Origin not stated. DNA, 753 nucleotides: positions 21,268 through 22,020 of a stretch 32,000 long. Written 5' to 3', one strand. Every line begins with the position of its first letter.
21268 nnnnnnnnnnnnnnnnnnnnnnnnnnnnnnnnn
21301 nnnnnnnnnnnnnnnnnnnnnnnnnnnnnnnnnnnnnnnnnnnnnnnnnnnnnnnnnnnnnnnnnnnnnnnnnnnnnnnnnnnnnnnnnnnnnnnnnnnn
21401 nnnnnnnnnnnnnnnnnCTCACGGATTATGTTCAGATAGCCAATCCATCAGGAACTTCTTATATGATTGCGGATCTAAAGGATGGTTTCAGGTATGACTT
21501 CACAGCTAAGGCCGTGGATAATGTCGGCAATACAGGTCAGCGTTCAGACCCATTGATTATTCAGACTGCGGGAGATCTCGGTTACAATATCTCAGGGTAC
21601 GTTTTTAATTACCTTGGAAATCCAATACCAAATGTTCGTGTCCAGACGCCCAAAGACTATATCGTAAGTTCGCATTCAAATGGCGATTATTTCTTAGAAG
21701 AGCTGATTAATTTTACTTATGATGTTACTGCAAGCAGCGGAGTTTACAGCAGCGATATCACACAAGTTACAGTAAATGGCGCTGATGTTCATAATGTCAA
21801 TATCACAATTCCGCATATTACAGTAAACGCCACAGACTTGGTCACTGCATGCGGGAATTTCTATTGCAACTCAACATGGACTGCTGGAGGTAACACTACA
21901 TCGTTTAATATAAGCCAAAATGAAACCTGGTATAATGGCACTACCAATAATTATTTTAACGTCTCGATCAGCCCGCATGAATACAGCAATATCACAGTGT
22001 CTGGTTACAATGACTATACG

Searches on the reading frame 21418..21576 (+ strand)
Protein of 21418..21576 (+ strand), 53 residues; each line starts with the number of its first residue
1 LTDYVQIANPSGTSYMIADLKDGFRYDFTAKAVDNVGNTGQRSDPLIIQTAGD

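Call 62: search_protein_families(library=pfam, proteins=[window:21418-21576:+], max_evalue=1)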
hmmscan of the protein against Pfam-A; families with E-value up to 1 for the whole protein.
seq(53 aa): 3 families
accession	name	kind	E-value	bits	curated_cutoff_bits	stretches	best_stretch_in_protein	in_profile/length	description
PF00041.27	fn3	-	0.0051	17.4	25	1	11-47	47-82/84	Fibronectin type III domain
PF25059.1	FN3_DSCAM-DSCAML_C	-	0.018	15.8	39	1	9-42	41-74/89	DSCAM/DSCAML C-terminal Fn3-like domain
PF19077.6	Big_13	-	0.097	13.6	27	1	17-43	69-94/102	Bacterial Ig-like domain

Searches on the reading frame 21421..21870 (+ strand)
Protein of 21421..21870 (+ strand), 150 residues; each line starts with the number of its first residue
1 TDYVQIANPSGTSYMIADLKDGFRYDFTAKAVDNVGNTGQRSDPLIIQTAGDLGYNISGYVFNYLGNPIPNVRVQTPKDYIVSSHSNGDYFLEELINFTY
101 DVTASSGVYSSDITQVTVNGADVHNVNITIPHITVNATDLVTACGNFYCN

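Call 55: search_protein_families(library=pfam, proteins=[window:21421-21870:+], max_evalue=0.01)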
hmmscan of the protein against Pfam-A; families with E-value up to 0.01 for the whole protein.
window:21421-21870:+ (150 aa): 2 families
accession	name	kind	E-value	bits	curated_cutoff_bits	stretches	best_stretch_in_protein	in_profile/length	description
PF13620.12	CarboxypepD_reg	-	1.6e-08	35.2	32.3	1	57-130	2-81/82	Carboxypeptidase regulatory-like domain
PF13715.12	CarbopepD_reg_2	-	0.00044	20.7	32.2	1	57-137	1-83/88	CarboxypepD_reg-like domain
